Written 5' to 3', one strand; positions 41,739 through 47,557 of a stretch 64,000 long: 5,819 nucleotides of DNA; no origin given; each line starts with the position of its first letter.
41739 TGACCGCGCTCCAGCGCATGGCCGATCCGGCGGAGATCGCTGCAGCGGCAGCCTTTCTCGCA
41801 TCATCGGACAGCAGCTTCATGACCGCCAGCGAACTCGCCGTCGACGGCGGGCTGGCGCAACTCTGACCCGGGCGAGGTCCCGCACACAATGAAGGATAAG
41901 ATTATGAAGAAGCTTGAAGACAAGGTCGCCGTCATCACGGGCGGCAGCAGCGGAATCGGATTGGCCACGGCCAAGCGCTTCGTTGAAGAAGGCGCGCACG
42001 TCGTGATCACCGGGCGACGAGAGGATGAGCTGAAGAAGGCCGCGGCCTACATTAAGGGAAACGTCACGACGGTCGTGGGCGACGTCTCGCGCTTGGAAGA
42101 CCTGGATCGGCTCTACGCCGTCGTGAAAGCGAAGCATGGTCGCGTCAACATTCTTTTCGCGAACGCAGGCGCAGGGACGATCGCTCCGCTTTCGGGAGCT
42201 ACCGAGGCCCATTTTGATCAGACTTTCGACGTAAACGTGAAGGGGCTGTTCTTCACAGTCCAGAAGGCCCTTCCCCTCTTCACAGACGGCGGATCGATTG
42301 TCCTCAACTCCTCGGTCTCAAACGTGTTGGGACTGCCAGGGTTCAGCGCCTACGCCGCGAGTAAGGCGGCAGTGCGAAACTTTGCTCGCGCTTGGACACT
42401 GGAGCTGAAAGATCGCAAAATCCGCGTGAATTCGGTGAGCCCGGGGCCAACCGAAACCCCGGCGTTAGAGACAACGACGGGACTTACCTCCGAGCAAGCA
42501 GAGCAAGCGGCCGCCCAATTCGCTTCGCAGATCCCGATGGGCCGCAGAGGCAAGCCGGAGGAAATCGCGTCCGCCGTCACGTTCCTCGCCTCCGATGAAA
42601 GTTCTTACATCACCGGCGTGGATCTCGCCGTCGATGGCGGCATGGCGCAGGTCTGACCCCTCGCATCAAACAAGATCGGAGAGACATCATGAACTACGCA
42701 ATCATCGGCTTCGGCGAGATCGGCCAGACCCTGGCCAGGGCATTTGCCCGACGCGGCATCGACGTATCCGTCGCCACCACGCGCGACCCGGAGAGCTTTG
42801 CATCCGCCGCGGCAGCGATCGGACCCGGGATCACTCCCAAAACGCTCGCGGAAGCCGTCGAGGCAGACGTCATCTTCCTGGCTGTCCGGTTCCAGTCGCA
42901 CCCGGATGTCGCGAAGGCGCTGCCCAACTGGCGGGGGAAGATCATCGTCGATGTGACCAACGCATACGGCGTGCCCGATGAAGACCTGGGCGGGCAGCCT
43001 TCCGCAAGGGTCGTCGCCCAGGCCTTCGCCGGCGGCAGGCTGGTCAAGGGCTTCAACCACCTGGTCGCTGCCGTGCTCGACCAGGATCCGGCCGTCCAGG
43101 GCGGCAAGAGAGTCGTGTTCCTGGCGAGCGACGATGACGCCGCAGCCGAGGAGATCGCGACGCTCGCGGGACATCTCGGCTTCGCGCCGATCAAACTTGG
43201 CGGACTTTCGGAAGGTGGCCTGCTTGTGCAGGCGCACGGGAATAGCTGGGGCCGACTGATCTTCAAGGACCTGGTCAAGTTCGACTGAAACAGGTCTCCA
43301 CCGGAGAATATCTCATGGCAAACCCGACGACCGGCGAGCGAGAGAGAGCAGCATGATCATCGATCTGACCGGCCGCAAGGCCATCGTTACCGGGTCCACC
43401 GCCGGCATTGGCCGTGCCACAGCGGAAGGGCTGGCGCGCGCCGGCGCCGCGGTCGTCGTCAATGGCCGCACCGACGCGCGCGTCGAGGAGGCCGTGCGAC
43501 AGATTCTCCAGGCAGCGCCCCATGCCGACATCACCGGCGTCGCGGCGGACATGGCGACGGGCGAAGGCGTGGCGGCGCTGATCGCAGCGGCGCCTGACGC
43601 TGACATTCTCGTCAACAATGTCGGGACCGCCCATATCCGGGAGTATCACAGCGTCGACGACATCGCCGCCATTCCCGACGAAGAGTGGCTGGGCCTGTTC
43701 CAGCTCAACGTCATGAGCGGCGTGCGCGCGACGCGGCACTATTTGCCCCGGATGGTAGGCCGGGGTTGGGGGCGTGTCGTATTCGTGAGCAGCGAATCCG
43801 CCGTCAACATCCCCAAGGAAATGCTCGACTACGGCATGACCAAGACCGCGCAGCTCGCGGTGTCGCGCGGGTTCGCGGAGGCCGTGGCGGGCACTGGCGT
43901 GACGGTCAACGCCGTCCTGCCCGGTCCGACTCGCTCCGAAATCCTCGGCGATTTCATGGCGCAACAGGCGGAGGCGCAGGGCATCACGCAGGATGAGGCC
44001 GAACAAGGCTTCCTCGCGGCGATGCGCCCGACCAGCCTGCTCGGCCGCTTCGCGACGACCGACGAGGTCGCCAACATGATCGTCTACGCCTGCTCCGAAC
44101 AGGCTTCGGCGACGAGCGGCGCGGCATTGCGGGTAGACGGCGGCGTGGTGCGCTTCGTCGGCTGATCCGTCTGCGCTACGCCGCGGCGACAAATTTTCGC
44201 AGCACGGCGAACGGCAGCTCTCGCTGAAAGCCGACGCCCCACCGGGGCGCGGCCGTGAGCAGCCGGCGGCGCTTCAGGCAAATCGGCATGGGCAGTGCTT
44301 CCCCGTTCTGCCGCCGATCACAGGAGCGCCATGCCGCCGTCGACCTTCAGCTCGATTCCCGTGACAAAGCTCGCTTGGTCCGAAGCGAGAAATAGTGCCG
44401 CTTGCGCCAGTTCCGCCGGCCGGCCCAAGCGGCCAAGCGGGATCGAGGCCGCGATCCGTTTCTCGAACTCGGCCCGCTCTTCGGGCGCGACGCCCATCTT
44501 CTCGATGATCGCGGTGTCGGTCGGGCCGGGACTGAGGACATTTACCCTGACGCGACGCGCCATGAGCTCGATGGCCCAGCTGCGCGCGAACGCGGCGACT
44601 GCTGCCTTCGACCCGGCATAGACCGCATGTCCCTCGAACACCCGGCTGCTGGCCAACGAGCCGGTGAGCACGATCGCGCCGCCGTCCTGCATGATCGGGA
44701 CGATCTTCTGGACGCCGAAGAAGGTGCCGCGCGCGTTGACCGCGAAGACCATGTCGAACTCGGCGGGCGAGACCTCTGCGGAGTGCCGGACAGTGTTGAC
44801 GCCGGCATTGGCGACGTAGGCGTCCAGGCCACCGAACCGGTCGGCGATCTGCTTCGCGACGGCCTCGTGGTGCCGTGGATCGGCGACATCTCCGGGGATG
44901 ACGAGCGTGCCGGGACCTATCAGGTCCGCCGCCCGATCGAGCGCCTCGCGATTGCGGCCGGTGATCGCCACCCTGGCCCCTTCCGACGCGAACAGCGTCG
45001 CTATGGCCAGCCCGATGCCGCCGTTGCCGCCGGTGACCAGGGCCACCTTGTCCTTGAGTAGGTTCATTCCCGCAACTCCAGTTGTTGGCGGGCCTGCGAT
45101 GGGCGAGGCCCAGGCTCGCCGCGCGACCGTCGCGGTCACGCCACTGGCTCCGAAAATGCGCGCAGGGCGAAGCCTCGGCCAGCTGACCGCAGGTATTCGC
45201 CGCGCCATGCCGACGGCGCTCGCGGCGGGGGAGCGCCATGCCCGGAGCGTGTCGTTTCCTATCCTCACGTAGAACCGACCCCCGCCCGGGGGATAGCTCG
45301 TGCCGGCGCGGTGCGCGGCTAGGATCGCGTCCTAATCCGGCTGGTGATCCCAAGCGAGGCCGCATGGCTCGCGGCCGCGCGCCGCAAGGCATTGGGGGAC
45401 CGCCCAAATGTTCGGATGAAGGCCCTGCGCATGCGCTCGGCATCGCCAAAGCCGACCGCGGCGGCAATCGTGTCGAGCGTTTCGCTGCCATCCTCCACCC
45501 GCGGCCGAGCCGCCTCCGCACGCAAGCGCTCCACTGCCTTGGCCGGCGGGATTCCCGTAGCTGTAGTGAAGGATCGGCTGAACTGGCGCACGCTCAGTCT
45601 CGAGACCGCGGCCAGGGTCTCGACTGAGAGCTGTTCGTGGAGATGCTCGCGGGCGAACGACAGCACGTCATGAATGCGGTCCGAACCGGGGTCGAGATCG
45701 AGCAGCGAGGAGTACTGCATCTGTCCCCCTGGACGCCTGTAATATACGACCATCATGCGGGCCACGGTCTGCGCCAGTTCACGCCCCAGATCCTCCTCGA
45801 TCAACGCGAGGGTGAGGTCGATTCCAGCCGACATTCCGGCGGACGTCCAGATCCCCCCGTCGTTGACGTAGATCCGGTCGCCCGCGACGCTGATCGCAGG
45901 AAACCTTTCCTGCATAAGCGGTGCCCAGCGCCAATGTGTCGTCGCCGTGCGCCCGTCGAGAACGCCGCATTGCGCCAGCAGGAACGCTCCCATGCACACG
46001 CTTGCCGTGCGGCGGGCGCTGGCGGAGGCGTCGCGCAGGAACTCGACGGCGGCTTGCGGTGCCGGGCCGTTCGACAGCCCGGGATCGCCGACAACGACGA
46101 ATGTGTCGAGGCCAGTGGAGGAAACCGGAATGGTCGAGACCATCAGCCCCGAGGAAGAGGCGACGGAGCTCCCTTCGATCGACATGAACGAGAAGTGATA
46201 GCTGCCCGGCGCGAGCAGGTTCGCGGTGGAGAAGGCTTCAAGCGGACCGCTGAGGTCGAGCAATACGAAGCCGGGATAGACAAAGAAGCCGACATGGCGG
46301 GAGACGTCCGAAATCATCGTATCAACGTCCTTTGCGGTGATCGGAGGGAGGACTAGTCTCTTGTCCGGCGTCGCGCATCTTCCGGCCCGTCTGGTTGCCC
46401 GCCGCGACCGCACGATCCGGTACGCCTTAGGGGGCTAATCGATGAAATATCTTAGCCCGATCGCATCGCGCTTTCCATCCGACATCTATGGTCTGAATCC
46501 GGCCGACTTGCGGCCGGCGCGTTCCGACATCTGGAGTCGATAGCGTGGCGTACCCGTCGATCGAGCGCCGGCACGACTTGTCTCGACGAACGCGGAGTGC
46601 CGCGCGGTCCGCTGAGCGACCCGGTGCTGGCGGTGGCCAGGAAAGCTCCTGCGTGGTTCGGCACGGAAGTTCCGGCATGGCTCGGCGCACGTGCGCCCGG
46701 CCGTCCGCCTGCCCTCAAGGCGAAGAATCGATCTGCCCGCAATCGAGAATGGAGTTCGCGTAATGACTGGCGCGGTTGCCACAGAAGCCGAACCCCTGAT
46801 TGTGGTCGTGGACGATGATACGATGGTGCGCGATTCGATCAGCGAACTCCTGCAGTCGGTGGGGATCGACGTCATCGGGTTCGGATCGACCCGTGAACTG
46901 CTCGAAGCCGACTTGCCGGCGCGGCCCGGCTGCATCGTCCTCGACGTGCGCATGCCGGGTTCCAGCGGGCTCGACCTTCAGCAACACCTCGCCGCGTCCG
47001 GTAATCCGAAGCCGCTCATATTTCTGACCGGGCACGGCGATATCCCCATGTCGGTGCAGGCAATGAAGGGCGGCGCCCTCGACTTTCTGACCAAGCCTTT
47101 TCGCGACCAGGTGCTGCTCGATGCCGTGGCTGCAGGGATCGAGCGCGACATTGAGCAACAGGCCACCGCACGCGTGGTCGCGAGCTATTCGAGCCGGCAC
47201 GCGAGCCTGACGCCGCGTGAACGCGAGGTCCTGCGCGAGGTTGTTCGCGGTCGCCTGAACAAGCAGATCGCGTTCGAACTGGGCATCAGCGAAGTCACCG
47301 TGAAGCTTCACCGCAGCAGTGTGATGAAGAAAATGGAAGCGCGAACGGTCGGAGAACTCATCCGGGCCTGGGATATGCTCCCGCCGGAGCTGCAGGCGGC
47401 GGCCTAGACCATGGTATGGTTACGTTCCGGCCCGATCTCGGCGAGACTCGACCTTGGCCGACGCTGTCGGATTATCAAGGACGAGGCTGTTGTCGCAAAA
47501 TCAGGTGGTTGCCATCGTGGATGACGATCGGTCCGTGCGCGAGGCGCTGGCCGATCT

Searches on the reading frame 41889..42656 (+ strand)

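Call 34: search_protein_families(library=pfam, proteins=[window:41889-42656:+])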
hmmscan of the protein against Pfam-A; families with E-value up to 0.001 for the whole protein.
window:41889-42656:+ (255 aa): 4 families
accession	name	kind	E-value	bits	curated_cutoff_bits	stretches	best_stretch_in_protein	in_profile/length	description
PF13561.12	adh_short_C2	-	2.2e-64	217.7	27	1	21-252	6-235/236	Enoyl-(Acyl carrier protein) reductase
PF00106.31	adh_short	-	2.3e-52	177.8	26.6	1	12-195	1-189/195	short chain dehydrogenase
PF08659.16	KR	-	8.7e-17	62.1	22.6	1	15-169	4-163/180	KR domain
PF23441.1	SDR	-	2.1e-12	47.4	27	1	7-252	3-255/258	SDR-like rossmann domain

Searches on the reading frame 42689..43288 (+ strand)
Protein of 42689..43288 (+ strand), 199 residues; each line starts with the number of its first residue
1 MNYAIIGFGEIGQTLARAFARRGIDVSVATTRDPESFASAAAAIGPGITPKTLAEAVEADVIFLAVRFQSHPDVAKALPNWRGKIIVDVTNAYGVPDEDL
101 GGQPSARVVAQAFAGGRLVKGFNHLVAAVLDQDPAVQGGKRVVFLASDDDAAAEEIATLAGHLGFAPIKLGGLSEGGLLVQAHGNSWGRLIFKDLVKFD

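Call 34: search_protein_families(library=pfam, proteins=[window:42689-43288:+])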
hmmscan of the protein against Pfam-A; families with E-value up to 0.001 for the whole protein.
window:42689-43288:+ (199 aa): 5 families
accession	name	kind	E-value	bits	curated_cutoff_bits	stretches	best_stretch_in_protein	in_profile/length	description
PF03807.23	F420_oxidored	-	2e-23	83.2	21.6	1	3-91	2-93/94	NADP oxidoreductase coenzyme F420-dependent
PF03446.21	NAD_binding_2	-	1.2e-05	25.9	21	1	3-92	2-95/161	NAD binding domain of 6-phosphogluconate dehydrogenase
PF07991.19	KARI_N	-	3.3e-05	24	20.6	1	4-75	8-77/165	Acetohydroxy acid isomeroreductase, NADPH-binding domain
PF01408.29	GFO_IDH_MocA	-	0.00011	23.3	24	1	1-87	1-91/120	Oxidoreductase family, NAD-binding Rossmann fold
PF02826.25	2-Hacid_dh_C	-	0.00087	19.2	25.1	0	3-67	39-100/178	D-isomer specific 2-hydroxyacid dehydrogenase, NAD binding domain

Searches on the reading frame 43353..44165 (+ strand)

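Call 34: search_protein_families(library=pfam, proteins=[window:43353-44165:+])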
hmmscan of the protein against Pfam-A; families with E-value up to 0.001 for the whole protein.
window:43353-44165:+ (270 aa): 3 families
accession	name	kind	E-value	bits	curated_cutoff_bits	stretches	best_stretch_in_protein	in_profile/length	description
PF00106.31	adh_short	-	1.4e-36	126.2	26.6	1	9-202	2-191/195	short chain dehydrogenase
PF13561.12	adh_short_C2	-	4.7e-36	125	27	1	17-265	6-235/236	Enoyl-(Acyl carrier protein) reductase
PF08659.16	KR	-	4.1e-05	24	22.6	1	11-84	4-79/180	KR domain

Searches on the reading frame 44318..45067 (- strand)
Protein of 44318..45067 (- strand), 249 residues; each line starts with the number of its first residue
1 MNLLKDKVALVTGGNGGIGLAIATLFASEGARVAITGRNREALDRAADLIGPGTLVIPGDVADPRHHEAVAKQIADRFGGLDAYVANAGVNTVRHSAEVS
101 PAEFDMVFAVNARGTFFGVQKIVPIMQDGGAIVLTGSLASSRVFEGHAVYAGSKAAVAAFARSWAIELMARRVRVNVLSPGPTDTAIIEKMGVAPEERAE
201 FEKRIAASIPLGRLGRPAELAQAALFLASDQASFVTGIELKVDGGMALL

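Call 34: search_protein_families(library=pfam, proteins=[window:44318-45067:-])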
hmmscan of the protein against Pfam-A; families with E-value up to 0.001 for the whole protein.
window:44318-45067:- (249 aa): 5 families
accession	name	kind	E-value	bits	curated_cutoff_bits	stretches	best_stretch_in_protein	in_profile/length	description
PF13561.12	adh_short_C2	-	1.1e-63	215.4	27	1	16-246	6-235/236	Enoyl-(Acyl carrier protein) reductase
PF00106.31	adh_short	-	1.9e-46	158.5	26.6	1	7-190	1-189/195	short chain dehydrogenase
PF08659.16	KR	-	1.7e-13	51.3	22.6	1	9-165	3-164/180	KR domain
PF23441.1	SDR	-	6.1e-09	36.1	27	1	63-249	72-258/258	SDR-like rossmann domain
PF02737.24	3HCDH_N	-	0.00064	20.1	22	1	14-51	6-43/180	3-hydroxyacyl-CoA dehydrogenase, NAD binding domain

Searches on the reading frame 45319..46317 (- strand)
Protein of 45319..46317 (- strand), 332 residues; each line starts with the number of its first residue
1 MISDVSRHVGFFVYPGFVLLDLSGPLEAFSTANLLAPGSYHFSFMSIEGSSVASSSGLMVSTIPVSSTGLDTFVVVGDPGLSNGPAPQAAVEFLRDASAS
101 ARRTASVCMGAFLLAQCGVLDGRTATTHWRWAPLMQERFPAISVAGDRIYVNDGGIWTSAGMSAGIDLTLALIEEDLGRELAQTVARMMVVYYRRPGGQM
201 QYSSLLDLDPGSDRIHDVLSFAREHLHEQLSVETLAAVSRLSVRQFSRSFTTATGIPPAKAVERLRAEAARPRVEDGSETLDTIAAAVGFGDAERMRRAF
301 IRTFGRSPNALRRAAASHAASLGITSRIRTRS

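Call 34: search_protein_families(library=pfam, proteins=[window:45319-46317:-])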
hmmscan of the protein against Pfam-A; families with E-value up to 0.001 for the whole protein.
window:45319-46317:- (332 aa): 3 families
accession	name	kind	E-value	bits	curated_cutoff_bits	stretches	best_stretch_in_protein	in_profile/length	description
PF12833.13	HTH_18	-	8.2e-18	64.9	33.6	1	235-313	1-79/80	Helix-turn-helix domain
PF01965.30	DJ-1_PfpI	-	6.6e-16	59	26.6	1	10-175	4-165/165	DJ-1/PfpI family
PF00165.29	HTH_AraC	-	6.7e-11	42.5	26.6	1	277-313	7-42/42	Bacterial regulatory helix-turn-helix proteins, AraC family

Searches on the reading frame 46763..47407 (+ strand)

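Call 34: search_protein_families(library=pfam, proteins=[window:46763-47407:+])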
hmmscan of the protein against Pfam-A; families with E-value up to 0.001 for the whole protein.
window:46763-47407:+ (214 aa): 3 families
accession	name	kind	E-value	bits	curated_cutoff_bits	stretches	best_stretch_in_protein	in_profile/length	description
PF00072.30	Response_reg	-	2.9e-24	85.8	30.2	1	13-122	1-110/111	Response regulator receiver domain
PF00196.25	GerE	-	1.2e-18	66.9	23.5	1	148-201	2-55/57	Bacterial regulatory proteins, luxR family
PF08281.18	Sigma70_r4_2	-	4.6e-05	23.4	25.7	1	146-191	8-54/54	Sigma-70, region 4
